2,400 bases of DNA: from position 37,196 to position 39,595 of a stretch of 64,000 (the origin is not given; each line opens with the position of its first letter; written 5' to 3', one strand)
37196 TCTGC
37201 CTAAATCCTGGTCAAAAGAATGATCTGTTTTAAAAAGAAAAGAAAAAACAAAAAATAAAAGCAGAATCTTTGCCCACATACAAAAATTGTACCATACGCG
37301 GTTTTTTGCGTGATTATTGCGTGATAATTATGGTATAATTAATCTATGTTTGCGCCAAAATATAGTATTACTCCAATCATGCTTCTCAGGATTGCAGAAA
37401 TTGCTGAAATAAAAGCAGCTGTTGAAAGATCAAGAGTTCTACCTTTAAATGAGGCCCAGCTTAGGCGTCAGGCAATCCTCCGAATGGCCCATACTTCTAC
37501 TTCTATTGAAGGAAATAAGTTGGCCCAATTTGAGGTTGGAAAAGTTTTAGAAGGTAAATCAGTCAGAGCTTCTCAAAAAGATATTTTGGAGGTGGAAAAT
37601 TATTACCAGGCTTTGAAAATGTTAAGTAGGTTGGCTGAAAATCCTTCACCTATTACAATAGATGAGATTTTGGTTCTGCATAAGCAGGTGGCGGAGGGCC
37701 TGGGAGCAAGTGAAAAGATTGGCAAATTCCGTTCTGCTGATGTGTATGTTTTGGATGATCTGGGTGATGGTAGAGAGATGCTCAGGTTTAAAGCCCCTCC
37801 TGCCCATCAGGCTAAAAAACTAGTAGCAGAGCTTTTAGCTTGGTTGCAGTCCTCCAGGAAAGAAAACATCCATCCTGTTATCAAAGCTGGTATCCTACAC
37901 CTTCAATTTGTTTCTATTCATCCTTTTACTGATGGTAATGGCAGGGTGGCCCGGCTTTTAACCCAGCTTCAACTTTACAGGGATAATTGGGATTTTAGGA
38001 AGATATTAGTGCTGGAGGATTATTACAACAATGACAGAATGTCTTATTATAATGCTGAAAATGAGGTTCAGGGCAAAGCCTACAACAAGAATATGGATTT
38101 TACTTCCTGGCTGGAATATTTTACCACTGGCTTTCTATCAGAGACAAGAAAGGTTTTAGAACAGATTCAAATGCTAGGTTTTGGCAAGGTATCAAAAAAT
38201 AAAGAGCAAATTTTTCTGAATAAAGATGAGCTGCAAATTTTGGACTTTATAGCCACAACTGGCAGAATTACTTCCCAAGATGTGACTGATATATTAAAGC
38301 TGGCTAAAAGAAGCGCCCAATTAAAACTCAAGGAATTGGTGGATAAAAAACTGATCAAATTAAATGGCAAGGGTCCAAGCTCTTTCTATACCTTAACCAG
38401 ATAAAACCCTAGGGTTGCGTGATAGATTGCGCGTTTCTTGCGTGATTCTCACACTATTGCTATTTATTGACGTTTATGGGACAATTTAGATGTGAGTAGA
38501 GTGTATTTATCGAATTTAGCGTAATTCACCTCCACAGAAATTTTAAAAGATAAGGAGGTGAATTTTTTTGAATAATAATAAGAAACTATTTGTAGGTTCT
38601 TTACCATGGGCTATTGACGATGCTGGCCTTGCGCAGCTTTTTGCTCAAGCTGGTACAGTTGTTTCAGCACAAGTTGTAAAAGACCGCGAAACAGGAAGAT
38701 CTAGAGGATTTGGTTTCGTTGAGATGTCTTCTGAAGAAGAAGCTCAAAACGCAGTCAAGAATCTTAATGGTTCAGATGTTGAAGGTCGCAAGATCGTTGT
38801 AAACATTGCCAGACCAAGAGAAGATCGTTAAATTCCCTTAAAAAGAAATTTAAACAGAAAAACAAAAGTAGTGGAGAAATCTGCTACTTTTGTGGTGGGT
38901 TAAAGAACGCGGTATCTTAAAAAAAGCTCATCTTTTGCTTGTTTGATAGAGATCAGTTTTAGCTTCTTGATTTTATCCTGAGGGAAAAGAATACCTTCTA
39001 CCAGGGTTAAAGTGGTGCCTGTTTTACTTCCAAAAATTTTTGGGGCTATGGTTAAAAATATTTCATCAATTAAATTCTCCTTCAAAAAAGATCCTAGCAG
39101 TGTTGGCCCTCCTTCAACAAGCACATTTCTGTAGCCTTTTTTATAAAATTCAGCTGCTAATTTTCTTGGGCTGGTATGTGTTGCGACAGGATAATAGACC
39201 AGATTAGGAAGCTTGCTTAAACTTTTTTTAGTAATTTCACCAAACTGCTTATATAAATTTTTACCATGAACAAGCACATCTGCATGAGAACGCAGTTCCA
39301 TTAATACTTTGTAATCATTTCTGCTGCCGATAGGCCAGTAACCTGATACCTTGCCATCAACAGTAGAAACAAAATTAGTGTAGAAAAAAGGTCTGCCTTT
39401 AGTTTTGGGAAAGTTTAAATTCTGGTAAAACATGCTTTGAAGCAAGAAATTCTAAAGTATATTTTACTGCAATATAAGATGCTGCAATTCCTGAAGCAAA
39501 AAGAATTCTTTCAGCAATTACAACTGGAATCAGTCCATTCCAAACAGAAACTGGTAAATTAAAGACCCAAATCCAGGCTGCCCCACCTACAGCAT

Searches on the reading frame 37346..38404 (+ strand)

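Call 41: search_protein_families(library=pfam, proteins=[window:37346-38404:+], max_evalue=0.0001)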
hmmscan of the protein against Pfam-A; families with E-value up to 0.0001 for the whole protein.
window:37346-38404:+ (352 aa): 1 family
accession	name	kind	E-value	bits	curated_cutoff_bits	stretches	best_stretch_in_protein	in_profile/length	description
PF02661.23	Fic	-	1.5e-21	77.4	24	1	102-210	1-93/93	Fic/DOC family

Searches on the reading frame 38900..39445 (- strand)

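Call 41: search_protein_families(library=pfam, proteins=[window:38900-39445:-], max_evalue=0.0001)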
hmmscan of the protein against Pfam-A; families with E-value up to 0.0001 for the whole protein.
window:38900-39445:- (181 aa): 1 family
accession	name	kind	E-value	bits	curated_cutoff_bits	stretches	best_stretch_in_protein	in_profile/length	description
PF01872.23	RibD_C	-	1.5e-18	67.7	24.1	1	78-172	112-193/197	RibD C-terminal domain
